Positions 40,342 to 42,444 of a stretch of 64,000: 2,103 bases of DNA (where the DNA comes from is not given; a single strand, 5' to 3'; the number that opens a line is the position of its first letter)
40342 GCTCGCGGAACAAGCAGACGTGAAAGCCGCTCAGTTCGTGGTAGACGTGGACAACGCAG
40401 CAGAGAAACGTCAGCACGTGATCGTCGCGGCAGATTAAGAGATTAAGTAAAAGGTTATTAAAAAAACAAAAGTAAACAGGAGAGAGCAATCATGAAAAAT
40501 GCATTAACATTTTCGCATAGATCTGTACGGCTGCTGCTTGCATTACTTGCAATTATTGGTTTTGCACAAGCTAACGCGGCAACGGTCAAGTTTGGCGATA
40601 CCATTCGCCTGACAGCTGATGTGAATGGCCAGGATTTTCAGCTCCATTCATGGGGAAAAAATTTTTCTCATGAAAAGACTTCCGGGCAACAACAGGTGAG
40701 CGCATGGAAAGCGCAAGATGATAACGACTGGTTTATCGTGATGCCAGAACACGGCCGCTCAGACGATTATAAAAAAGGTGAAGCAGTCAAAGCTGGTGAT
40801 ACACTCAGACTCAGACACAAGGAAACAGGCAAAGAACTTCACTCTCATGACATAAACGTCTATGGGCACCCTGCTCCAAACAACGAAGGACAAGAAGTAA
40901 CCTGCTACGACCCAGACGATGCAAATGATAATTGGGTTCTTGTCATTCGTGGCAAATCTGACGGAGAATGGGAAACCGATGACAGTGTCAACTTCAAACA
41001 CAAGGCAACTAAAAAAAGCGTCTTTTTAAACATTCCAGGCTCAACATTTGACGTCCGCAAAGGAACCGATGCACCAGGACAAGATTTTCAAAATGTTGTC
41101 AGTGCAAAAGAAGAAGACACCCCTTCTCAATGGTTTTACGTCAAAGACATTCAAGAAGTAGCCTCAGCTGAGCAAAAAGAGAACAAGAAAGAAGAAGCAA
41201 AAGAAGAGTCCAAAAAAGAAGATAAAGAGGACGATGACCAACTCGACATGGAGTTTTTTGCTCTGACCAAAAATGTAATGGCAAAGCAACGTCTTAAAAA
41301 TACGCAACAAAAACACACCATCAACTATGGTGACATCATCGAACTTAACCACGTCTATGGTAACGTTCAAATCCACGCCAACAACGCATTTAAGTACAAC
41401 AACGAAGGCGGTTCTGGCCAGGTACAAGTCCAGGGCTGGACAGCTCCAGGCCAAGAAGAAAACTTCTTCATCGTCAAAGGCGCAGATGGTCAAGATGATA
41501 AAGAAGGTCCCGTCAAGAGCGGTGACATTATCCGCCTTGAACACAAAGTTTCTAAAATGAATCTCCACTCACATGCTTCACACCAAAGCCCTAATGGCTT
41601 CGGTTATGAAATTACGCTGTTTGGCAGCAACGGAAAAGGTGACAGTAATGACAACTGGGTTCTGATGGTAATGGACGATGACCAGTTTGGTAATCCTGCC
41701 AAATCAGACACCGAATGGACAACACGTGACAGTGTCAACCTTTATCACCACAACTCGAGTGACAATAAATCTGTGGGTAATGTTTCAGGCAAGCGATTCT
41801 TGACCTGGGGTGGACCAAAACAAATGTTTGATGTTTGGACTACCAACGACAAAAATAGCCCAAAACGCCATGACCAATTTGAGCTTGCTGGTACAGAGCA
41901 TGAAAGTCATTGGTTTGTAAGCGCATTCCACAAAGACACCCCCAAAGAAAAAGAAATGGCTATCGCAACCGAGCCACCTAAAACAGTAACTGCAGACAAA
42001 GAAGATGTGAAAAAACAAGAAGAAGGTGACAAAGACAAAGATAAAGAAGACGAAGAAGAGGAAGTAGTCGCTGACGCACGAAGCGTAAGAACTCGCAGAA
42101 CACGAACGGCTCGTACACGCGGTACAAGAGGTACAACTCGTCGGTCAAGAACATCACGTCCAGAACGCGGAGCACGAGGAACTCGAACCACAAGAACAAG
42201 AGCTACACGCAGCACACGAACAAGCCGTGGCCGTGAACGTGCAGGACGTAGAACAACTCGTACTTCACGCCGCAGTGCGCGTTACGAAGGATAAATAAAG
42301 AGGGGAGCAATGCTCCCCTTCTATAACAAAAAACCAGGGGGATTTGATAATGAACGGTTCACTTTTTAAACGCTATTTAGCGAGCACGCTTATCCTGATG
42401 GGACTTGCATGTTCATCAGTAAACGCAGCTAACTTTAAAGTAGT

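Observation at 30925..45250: Six consecutive paralogs sharing a C-terminal SDF2-like MIR module plus basic tail, with shuffled N-terminal modules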

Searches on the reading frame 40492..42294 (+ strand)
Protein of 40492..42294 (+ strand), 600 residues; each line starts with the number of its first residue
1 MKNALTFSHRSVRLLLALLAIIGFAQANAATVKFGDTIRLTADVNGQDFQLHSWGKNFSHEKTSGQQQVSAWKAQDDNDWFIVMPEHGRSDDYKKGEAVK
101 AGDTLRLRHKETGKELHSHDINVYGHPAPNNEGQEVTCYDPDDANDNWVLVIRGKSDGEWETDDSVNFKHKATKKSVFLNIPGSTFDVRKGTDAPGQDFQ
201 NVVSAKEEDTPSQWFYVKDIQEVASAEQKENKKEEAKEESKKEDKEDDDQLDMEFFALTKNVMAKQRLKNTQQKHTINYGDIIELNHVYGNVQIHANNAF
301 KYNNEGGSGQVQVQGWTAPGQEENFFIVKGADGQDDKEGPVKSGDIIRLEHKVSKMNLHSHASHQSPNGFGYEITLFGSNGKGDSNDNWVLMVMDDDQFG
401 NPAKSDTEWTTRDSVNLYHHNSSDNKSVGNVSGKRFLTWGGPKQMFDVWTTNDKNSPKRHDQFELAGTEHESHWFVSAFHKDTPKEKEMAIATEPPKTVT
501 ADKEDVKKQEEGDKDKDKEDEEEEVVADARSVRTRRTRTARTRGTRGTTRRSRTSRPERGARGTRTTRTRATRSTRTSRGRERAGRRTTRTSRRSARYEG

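Call 3: search_protein_families(library=pfam, proteins=[window:40492-42294:+], max_evalue=0.01)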
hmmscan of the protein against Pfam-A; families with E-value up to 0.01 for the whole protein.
window:40492-42294:+ (600 aa): 2 families
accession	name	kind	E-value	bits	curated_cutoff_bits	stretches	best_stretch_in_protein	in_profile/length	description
PF08709.17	Ins145_P3_rec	-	3.5e-08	33.3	23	1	226-364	60-183/213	Inositol 1,4,5-trisphosphate/ryanodine receptor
PF02815.25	MIR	-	2.5e-07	31.2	25.6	1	68-157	33-125/185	MIR domain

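Call 9: find_homologous_proteins(query=window:40492-42294:+)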
Query window:40492-42294:+ (600 aa): 21 proteins with E <= 0.001 among 6230 candidates.
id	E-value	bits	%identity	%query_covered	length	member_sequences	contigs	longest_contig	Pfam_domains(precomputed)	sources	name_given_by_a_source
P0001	0.0e+0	1368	100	100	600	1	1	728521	PF02815.26,PF08709.18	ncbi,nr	ncbi:MAG: hypothetical protein H6679_00385 [Epsilonproteobacteria bacterium]|nr:hypothetical protein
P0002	5.2e-29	120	28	65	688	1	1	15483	PF02815.26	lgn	-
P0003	2.7e-28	118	29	57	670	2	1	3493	PF02815.26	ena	-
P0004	1.3e-23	102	39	25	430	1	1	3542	PF02815.26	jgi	jgi:hypothetical protein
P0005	2.9e-19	88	36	24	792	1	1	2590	PF02815.26,PF13599.14,PF00805.29,PF01048.27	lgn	-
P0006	4.0e-18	84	38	28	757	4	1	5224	PF02815.26,PF14200.13,PF00652.29,PF00082.28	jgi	jgi:subtilisin family serine protease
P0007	1.2e-17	82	36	25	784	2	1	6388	PF02815.26,PF03793.25,PF16158.12,PF01734.28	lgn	-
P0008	5.0e-17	80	39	21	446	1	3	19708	PF02815.26,PF03372.30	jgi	jgi:hypothetical protein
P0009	5.7e-16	77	31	28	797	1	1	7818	PF02815.26,PF13576.13,PF13599.14,PF00805.29,PF01048.27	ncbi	-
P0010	5.9e-15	74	35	25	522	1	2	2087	PF02815.26,PF01453.31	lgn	-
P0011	2.0e-13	68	34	31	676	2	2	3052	PF02815.26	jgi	jgi:hypothetical protein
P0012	8.3e-12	63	36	24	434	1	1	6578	PF02815.26,PF13676.12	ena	-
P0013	1.7e-10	59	47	15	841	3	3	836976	PF02815.26,PF02366.25,PF16192.11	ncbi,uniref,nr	ncbi:Dolichyl-phosphate-mannose--protein mannosyltransferase 1 [Coemansia spiralis]|uniref:Dolichyl-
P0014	1.7e-9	56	35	21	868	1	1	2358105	PF02815.26,PF02366.25,PF16192.11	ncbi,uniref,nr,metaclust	ncbi:protein O-mannosyl-transferase 2 [Aplysia californica]|uniref:Protein O-mannosyl-transferase 2 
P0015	2.3e-9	55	43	15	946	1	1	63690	PF02815.26,PF02366.25,PF16192.11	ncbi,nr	ncbi:hypothetical protein GGI07_003758 [Coemansia sp. Benny D115]|nr:hypothetical protein GGI07_0037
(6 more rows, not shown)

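Call 18: find_encoding_contigs(protein=P0002, flank=10000, max_places=4)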
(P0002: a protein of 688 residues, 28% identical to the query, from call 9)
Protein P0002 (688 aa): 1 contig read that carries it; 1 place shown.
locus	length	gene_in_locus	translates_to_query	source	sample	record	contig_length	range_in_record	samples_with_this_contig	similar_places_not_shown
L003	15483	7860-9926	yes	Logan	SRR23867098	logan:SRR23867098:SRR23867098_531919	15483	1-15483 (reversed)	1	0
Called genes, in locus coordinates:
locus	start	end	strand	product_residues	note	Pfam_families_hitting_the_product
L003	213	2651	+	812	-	PF02190:LON_substr_bdg, PF00004:AAA, PF07728:AAA_5 (weak), PF22667:Lon_lid, PF05362:Lon_C, PF13541:ChlI (weak)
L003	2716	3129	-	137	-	-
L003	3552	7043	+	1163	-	PF23952:LRR_EndoS (faint), PF24048:LRR_NXF1-5 (faint), PF13306:LRR_5 (weak), PF13855:LRR_8, PF13855:LRR_8, PF23598:LRR_14 (weak), PF12799:LRR_4 (weak), PF13855:LRR_8, +3 more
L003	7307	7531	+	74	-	-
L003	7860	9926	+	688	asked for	PF02815:MIR (faint)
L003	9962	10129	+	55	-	-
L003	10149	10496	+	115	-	-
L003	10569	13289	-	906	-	PF02463:SMC_N (faint), PF13476:AAA_23, PF13558:SbcC_Walker_B (weak)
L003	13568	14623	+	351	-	PF01098:FTSW_RODA_SPOVE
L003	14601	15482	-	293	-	?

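Call 19: find_encoding_contigs(protein=P0001, flank=1000, max_places=3)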
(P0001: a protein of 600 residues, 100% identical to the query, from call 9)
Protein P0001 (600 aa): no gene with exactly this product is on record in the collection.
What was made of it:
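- Tried and rejected: An exact-protein contig look-up for gene 4 found no record (call 19).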

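Call 46: search_protein_families(library=pfam, proteins=[P0002], max_evalue=0.001)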
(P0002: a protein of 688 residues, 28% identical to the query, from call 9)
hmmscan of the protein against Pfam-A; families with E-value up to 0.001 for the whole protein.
P0002 (688 aa): 1 family
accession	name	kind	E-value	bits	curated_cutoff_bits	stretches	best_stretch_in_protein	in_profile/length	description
PF02815.25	MIR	-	4.3e-15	56.5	25.6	1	279-373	18-110/185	MIR domain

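Call 71: search_protein_families(library=ncbifam, proteins=[window:40492-42294:+], max_evalue=0.1)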
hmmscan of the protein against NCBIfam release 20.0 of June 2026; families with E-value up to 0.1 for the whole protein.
window:40492-42294:+ (600 aa): 0 families
